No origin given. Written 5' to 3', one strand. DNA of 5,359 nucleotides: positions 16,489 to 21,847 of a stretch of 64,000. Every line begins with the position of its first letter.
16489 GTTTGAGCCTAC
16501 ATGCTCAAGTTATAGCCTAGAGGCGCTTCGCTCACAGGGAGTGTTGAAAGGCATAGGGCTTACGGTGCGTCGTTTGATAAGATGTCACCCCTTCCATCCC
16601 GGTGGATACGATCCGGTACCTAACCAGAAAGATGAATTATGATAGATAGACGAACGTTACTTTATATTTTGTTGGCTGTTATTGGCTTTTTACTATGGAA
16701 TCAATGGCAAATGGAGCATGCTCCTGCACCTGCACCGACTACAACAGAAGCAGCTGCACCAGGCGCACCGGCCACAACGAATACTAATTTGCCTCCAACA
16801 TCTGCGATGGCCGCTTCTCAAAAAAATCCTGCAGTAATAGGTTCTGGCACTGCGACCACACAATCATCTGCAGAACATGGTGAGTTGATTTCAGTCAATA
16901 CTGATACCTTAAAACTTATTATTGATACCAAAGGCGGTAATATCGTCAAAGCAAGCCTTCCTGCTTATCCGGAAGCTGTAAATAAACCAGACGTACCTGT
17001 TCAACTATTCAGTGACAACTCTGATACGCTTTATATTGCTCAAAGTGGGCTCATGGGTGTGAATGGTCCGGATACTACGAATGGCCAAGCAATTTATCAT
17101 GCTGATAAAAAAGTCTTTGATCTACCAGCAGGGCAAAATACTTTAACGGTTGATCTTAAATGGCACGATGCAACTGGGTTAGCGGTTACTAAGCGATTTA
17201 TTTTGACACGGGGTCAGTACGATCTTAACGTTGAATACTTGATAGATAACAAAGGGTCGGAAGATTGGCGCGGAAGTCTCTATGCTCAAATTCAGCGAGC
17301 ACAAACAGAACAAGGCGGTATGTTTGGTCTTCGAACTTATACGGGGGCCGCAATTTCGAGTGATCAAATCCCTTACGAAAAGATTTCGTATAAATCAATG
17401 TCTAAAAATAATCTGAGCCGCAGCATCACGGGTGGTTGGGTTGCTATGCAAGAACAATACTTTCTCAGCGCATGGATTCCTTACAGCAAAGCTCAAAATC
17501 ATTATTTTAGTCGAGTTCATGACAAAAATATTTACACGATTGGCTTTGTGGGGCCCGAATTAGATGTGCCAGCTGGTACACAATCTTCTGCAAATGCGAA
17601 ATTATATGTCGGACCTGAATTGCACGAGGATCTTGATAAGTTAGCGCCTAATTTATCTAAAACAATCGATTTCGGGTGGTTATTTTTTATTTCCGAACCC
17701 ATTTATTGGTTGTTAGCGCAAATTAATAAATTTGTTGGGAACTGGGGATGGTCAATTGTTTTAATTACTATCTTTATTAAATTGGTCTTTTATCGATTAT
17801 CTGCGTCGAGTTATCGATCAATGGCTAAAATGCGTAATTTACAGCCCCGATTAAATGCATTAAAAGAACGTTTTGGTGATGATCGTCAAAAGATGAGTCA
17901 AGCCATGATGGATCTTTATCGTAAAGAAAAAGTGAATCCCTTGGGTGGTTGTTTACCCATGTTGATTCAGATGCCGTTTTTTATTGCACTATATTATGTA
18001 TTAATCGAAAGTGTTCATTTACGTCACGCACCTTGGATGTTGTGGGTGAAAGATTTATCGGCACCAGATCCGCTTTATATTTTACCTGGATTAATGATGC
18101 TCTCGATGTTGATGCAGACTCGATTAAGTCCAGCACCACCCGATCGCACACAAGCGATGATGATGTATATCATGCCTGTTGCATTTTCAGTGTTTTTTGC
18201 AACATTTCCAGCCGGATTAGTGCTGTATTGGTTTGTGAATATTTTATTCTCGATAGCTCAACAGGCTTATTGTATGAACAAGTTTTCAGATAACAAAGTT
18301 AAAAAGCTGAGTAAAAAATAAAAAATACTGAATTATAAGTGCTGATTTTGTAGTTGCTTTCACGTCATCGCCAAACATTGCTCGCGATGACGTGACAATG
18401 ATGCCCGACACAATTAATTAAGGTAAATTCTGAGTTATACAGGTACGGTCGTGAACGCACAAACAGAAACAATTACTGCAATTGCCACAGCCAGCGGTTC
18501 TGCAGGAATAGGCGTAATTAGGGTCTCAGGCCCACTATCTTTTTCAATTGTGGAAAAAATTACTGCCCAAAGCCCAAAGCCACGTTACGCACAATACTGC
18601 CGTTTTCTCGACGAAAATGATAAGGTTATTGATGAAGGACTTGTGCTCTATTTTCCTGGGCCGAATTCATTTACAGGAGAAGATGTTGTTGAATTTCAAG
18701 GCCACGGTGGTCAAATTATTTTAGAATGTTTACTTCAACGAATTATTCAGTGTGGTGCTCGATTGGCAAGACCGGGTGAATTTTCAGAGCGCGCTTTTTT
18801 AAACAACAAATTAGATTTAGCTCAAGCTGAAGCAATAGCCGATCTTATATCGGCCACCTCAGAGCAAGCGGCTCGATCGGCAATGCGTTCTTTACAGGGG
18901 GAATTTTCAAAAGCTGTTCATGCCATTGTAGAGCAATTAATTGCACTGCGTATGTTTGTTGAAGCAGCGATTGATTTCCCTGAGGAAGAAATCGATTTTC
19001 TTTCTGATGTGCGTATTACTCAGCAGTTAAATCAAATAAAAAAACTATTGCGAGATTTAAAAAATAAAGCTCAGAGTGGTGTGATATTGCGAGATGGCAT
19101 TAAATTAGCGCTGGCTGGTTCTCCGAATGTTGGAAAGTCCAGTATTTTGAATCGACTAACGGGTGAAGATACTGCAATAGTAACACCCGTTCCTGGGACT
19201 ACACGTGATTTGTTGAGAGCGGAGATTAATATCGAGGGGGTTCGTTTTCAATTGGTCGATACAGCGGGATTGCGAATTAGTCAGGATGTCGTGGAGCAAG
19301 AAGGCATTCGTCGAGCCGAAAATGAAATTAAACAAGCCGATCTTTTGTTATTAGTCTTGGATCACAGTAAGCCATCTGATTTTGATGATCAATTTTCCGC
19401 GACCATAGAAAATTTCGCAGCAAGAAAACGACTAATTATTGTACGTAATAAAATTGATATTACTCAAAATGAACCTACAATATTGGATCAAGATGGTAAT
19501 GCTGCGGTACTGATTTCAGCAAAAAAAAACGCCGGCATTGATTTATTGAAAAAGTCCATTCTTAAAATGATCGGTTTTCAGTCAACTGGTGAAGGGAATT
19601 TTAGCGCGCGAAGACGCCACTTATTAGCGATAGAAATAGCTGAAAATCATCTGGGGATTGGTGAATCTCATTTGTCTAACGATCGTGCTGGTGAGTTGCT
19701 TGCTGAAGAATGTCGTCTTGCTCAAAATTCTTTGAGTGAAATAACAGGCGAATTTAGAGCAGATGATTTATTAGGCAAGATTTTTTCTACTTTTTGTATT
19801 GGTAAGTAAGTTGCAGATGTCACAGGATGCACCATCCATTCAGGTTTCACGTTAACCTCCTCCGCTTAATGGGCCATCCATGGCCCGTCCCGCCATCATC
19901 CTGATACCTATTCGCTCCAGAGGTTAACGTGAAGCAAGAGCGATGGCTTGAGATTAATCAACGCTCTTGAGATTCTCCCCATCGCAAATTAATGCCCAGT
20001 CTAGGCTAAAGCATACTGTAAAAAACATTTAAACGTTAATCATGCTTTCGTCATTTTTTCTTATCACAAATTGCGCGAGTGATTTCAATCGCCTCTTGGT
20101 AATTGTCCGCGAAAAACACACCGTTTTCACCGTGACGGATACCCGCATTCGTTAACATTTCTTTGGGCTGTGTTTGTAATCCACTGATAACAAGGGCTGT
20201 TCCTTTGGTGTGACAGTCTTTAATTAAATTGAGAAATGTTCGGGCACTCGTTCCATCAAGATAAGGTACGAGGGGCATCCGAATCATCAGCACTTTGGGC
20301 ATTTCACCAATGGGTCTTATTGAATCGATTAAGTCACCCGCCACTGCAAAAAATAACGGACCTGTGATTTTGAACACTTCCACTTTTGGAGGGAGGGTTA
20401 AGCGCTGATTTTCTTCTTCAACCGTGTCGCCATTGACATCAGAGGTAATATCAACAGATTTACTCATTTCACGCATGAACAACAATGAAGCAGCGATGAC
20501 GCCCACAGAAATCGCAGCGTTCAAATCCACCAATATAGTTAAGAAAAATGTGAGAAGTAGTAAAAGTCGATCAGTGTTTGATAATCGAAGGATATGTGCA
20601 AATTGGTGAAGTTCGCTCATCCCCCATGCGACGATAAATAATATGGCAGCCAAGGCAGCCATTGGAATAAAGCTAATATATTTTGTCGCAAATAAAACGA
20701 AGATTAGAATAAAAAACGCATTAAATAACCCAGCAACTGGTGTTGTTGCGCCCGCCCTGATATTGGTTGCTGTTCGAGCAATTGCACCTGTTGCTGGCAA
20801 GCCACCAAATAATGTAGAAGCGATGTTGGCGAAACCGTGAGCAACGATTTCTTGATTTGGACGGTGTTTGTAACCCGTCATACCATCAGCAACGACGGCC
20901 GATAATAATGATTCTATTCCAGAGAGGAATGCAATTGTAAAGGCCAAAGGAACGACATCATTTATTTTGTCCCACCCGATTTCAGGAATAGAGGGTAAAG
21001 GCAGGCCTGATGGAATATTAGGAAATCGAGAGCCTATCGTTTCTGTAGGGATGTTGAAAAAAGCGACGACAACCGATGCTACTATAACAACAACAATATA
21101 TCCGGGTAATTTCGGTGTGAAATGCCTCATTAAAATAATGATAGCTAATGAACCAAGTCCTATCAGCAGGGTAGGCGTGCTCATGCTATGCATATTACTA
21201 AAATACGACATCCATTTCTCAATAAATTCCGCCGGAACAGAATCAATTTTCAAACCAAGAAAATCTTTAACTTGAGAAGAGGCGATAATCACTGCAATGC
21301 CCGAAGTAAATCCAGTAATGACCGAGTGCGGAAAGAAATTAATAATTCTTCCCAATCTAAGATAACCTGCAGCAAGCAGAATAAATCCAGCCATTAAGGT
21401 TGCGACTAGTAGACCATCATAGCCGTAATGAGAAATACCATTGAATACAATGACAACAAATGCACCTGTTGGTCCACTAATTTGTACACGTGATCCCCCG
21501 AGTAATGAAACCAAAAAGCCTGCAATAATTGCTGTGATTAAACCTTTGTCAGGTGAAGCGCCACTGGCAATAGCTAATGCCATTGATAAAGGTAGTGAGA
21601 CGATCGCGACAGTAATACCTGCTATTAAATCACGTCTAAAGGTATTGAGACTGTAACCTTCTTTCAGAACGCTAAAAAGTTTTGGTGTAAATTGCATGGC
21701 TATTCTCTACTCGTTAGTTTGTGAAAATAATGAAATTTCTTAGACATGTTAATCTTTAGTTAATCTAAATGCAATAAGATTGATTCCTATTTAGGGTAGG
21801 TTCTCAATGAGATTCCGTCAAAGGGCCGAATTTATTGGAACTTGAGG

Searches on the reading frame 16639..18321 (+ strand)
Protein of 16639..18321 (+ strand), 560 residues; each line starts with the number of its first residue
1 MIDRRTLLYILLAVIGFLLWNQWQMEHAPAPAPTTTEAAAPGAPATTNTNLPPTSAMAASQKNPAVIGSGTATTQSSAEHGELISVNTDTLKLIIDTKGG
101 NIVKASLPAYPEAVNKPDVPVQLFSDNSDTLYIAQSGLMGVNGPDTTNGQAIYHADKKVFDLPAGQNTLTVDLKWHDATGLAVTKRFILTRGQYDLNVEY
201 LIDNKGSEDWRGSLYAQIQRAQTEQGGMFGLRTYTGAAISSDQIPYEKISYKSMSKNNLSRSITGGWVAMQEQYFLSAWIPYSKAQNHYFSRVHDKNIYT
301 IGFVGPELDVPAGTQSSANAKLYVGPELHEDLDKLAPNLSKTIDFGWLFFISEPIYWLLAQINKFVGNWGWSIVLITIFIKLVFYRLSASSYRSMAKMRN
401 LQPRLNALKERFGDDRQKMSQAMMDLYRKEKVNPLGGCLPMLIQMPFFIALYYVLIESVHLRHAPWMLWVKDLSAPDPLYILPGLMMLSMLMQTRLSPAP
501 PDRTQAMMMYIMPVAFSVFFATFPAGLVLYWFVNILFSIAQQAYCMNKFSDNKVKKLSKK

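Call 22: search_protein_families(library=ncbifam, proteins=[window:16639-18321:+], max_evalue=0.00001)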
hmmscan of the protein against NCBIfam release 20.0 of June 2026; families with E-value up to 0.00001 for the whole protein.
window:16639-18321:+ (560 aa): 22 families
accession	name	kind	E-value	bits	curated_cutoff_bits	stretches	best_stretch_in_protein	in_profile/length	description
NF002352.0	PRK01318.1-3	equivalog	5e-202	672.9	447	1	4-556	4-559/562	membrane protein insertase YidC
NF002351.0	PRK01318.1-1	equivalog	2.4e-174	581.1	740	1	3-550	3-535/545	membrane protein insertase YidC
NF002353.0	PRK01318.1-4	equivalog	9e-114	381.2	365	1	4-552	6-579/596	membrane protein insertase YidC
TIGR03593.1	yidC_nterm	equivalog_domain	4.8e-102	342.2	58.25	1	3-367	1-363/363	membrane protein insertase YidC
NF002357.0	PRK01318.2-4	equivalog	6.5e-92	309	479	1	3-557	8-524/532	membrane protein insertase YidC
TIGR03592.1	yidC_oxa1_cterm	subfamily_domain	1.6e-68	230.5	84.3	1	368-546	1-190/191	membrane protein insertase YidC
NF002354.0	PRK01318.2-1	equivalog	6.3e-64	216.4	1094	1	316-555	300-539/548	membrane protein insertase YidC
NF002356.0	PRK01318.2-3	equivalog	1.1e-58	199.2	460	1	7-555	9-581/627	membrane protein insertase YidC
NF002355.0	PRK01318.2-2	equivalog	1.1e-48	166.2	891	1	3-550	2-597/602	membrane protein insertase YidC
NF002168.0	PRK01001.1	equivalog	6.1e-42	143.9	670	1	345-555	547-784/795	membrane protein insertase YidC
NF002359.0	PRK01318.2-6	equivalog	1.4e-40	139.3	600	1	41-483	57-493/624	membrane protein insertase YidC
NF002803.0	PRK02944.1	equivalog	7.3e-40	137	377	1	347-543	36-238/255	YidC family membrane integrase SpoIIIJ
NF002350.0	PRK01315.1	equivalog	2e-36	125.8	282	2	368-459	41-132/329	membrane protein insertase YidC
NF002358.0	PRK01318.2-5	equivalog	1.4e-32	113.2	605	1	344-553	316-543/545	membrane protein insertase YidC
NF002899.0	PRK03449.1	equivalog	3.9e-32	111.8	276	1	367-456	30-119/359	membrane protein insertase YidC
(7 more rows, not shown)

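Call 24: find_related_loci(query=window:16639-18321:+, collection=genome_contigs, flank=10000)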
Query window:16639-18321:+ (560 aa) in genome_contigs; peptide patterns used: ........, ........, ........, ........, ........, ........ (x = any residue, [..] = any of these).
599 stretches matched a pattern (row limit reached: there are more); 589 encode a relative of the query (tblastn E <= 1e-3); the best 80 are kept; 80 distinct loci.
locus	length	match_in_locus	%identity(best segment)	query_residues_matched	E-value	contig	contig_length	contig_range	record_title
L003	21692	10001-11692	87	1-560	0e+0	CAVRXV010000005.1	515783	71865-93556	MAG: uncultured Gammaproteobacteria bacterium isolate MFD02248.bin.3.276 genome assembly, contig: contig_30326, whole ge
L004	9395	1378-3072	84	1-560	0e+0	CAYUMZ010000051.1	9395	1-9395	MAG TPA_asm: uncultured Gammaproteobacteria bacterium isolate SRP262948_co1_199 genome assembly, contig: NODE_7790_lengt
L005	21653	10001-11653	74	1-550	0e+0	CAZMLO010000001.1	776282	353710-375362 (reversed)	MAG TPA_asm: uncultured Gammaproteobacteria bacterium isolate SRP173033_co1_36 genome assembly, contig: NODE_2_length_77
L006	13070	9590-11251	72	1-550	0e+0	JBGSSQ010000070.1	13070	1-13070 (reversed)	MAG: Gammaproteobacteria bacterium isolate JTS-AC386 k141_181401, whole genome shotgun sequence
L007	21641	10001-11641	48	4-550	2e-173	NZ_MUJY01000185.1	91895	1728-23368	Pseudomonas sp. PIC25 Contig_000185, whole genome shotgun sequence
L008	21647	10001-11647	48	4-550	8e-173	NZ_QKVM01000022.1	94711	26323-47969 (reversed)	Pseudomonas sichuanensis strain WCHPs060039 22, whole genome shotgun sequence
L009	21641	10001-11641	48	4-550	3e-172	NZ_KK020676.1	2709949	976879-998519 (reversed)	Stutzerimonas stutzeri KOS6 scaffold2, whole genome shotgun sequence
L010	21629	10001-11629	48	4-544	6e-172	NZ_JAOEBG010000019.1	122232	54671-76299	Pseudomonas sp. GD04091 19, whole genome shotgun sequence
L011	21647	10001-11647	48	4-550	1e-171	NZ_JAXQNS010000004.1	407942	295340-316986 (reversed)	Pseudomonas sp. RP23018S RP23018S_contig_4, whole genome shotgun sequence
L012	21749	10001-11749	46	4-555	2e-171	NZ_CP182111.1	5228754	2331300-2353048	Pseudomonas sp. OHS18 chromosome, complete genome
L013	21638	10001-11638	48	4-545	1e-171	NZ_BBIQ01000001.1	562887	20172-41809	Pseudomonas fulva NBRC 16637 = DSM 17717 strain NBRC 16637, whole genome shotgun sequence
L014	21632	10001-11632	48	4-545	3e-171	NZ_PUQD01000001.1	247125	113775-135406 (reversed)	Pseudomonas sp. AFG_SD02_1510_Pfu_092 PSFU-BIM092-S18-VE-AFG-2015-033-PK_S75_151, whole genome shotgun sequence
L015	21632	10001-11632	48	4-545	4e-171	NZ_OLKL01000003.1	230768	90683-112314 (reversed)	Pseudomonas sp. Kh13 isolate Pseudomonas sp. Kh13, whole genome shotgun sequence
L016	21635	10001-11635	48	4-545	7e-171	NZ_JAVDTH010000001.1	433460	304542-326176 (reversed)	Pseudomonas hunanensis strain BE56 Ga0454497_01, whole genome shotgun sequence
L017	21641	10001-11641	48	4-550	6e-171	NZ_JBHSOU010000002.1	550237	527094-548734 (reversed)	Pseudomonas sp. GCM10022186 strain CGMCC 1.18516 velvet_auto_105_2, whole genome shotgun sequence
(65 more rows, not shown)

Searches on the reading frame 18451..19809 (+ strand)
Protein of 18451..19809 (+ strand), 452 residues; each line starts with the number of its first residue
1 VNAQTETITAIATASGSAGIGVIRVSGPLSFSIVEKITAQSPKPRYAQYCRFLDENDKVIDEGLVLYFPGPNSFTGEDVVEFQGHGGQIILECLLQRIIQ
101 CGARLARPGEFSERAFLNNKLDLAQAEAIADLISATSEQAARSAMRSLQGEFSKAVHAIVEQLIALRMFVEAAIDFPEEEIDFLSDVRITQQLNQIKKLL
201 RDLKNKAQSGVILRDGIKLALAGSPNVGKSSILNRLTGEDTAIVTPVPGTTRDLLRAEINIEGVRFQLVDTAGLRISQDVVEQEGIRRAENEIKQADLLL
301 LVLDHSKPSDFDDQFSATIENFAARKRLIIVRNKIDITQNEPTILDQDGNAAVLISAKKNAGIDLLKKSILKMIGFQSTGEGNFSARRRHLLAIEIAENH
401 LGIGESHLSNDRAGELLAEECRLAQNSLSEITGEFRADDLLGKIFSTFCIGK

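Call 22: search_protein_families(library=ncbifam, proteins=[window:18451-19809:+], max_evalue=0.00001)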
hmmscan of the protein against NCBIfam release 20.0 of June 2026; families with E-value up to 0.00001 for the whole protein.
window:18451-19809:+ (452 aa): 15 families
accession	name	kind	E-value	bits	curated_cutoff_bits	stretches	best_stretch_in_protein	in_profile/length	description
NF003661.0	PRK05291.1-3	equivalog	4.3e-133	444.9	380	1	4-452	2-448/448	tRNA uridine-5-carboxymethylaminomethyl(34) synthesis GTPase MnmE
TIGR00450.1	mnmE_trmE_thdF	equivalog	9e-112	374.4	252.6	1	12-452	1-446/446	tRNA uridine-5-carboxymethylaminomethyl(34) synthesis GTPase MnmE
TIGR03594.1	GTPase_EngA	equivalog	6e-32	111.2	306.7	1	211-372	172-344/432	ribosome biogenesis GTPase Der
TIGR03918.1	GTP_HydF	equivalog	2.2e-24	86.1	325.55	1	217-374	8-167/392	[FeFe] hydrogenase H-cluster maturation GTPase HydF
NF000908.1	PRK00089.1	equivalog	2.1e-23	83.1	237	1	220-374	7-167/291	GTPase Era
TIGR00231.1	small_GTP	domain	2.5e-21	76.2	42.5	1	217-366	4-158/164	GTP-binding protein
NF007071.0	PRK09518.1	equivalog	5.8e-21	74.7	953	1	197-340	425-570/706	bifunctional cytidylate kinase/GTPase Der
NF002828.0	PRK03003.1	equivalog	1.9e-20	72.9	631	1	197-341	194-340/477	ribosome biogenesis GTPase Der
TIGR00436.1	era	equivalog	3.1e-16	59.6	116.25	1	218-369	2-150/270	GTPase Era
TIGR03156.1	GTP_HflX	equivalog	6.9e-15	54.8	216.75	1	189-373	159-350/351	GTPase HflX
TIGR03596.1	GTPase_YlqF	equivalog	1.1e-14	54.4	208.2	1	189-276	91-175/276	ribosome biogenesis GTPase YlqF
TIGR00437.1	feoB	equivalog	4.2e-14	52.2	315.65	1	223-372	1-152/594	ferrous iron transport protein B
TIGR03598.1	GTPase_YsxC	equivalog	3.9e-09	36.5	124.45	1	213-341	15-145/186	ribosome biogenesis GTP-binding protein YihA/YsxC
TIGR03597.1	GTPase_YqeH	equivalog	7.8e-09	35.1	297.4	1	194-280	140-221/361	ribosome biogenesis GTPase YqeH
NF008280.0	PRK11058.1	equivalog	1.1e-07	31.1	441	1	189-370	171-357/426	ribosome rescue GTPase HflX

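Call 27: find_encoding_contigs(protein=window:18451-19809:+, flank=10000, max_places=6)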
Protein window:18451-19809:+ (452 aa): 1 contig read that carries it; 1 place shown.
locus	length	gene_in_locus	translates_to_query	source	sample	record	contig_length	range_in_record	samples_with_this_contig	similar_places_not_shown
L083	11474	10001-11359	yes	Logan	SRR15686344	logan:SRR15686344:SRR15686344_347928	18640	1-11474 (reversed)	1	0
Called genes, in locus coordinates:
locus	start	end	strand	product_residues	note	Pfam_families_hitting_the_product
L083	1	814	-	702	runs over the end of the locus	PF00931:NB-ARC (weak)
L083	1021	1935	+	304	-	PF00702:Hydrolase, PF13419:HAD_2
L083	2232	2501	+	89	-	PF13683:rve_3 (weak)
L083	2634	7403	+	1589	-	PF00023:Ank (faint), PF12796:Ank_2, PF13637:Ank_4 (faint), PF05729:NACHT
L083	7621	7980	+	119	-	PF00825:Ribonuclease_P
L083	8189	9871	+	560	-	PF14849:YidC_periplas, PF02096:60KD_IMP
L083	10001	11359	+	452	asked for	PF10396:TrmE_N, PF00071:Ras (faint), PF16897:MMR_HSR1_Xtn (faint), PF12631:MnmE_helical, PF01926:MMR_HSR1, PF02421:FeoB_N, PF08477:Roc (weak)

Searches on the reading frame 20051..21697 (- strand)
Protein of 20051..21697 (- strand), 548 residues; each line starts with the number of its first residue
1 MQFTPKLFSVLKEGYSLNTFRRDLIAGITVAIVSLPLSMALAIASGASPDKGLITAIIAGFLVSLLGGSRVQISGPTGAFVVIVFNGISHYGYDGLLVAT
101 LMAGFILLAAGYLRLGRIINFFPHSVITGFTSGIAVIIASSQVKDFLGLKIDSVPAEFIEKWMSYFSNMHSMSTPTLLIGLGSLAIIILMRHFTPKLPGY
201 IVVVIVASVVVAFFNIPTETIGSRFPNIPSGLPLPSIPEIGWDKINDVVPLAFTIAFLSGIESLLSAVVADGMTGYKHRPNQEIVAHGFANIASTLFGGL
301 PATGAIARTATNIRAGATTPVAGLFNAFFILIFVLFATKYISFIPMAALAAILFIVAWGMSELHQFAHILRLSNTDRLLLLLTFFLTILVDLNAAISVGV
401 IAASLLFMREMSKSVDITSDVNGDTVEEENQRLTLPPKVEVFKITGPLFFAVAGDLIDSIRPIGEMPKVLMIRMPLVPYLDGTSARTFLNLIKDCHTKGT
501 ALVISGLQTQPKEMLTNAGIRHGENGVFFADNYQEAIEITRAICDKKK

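Call 22: search_protein_families(library=ncbifam, proteins=[window:20051-21697:-], max_evalue=0.00001)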
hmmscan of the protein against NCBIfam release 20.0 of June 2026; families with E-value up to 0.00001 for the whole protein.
window:20051-21697:- (548 aa): 3 families
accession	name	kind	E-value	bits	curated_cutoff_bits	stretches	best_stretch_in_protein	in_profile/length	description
NF008660.1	PRK11660.1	equivalog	6.6e-153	510.1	614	1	9-541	18-566/572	C4-dicarboxylic acid transporter DauA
TIGR00815.1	sulP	subfamily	4.8e-114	381.9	380.45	1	12-525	6-554/565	sulfate permease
NF050096.1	BicarbTportBicA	equivalog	1.9e-74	251.2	880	1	17-520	9-523/547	bicarbonate transporter BicA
